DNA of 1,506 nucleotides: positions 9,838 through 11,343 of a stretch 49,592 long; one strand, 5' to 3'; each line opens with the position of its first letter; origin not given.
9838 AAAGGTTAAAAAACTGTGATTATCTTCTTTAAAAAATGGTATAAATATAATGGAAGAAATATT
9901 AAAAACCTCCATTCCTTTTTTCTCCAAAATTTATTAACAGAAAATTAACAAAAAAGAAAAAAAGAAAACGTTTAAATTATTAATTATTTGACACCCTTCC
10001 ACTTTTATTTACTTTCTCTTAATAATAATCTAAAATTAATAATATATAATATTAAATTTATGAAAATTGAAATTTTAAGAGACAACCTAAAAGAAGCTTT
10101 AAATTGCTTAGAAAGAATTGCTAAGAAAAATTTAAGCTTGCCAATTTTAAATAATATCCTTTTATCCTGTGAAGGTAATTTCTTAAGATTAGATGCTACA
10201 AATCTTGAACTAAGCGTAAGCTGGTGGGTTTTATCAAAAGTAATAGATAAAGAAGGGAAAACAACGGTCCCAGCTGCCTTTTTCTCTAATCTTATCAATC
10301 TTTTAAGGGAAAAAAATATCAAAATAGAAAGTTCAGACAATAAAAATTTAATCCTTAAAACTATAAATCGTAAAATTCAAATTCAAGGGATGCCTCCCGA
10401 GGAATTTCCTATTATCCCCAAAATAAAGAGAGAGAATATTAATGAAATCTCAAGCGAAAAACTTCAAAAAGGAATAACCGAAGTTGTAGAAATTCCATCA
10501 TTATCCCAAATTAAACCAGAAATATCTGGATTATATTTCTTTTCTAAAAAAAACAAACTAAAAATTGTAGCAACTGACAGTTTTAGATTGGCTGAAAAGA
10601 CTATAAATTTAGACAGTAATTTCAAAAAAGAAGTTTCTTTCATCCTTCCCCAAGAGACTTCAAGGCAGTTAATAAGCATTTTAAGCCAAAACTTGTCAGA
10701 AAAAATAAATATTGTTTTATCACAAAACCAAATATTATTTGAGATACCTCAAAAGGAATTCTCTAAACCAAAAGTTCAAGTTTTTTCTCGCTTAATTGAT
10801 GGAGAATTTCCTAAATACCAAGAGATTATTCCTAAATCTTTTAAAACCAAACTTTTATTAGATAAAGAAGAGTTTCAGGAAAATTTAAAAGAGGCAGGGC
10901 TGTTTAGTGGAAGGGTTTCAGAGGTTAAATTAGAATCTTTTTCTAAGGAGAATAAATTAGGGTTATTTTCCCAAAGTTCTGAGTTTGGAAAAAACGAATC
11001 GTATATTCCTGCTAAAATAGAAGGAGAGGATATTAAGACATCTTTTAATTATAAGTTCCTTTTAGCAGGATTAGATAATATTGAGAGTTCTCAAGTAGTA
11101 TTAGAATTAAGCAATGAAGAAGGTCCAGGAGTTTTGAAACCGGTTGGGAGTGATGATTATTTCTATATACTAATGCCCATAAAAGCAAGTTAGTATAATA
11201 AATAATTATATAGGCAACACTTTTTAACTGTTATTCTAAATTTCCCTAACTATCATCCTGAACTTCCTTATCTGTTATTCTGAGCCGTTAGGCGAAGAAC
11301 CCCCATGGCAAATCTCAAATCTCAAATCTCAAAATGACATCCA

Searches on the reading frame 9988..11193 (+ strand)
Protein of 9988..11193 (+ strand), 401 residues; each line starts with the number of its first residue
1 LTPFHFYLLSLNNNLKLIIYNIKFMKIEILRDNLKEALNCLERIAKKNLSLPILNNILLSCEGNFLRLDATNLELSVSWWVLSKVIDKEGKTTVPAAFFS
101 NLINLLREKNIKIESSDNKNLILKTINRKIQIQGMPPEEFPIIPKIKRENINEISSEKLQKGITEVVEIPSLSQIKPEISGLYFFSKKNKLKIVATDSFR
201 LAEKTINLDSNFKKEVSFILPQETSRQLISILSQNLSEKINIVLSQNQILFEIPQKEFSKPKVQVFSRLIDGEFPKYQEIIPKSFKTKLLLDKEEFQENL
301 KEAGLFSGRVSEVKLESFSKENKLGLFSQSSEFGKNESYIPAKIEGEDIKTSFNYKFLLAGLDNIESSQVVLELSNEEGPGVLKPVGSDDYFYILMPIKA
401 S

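Call 10: search_protein_families(library=pfam, proteins=[window:9988-11193:+], max_evalue=0.001)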
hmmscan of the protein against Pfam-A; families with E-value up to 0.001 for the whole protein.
window:9988-11193:+ (401 aa): 3 families
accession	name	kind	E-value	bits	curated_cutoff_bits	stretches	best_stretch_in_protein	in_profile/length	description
PF02767.21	DNA_pol3_beta_2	-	6.4e-21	75.2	27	1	154-276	2-116/116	DNA polymerase III beta subunit, central domain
PF02768.20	DNA_pol3_beta_3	-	6.6e-20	71.6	27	1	279-398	2-120/121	DNA polymerase III beta subunit, C-terminal domain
PF00712.24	DNA_pol3_beta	-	2.5e-19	70.1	24.4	1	25-144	1-120/120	DNA polymerase III beta subunit, N-terminal domain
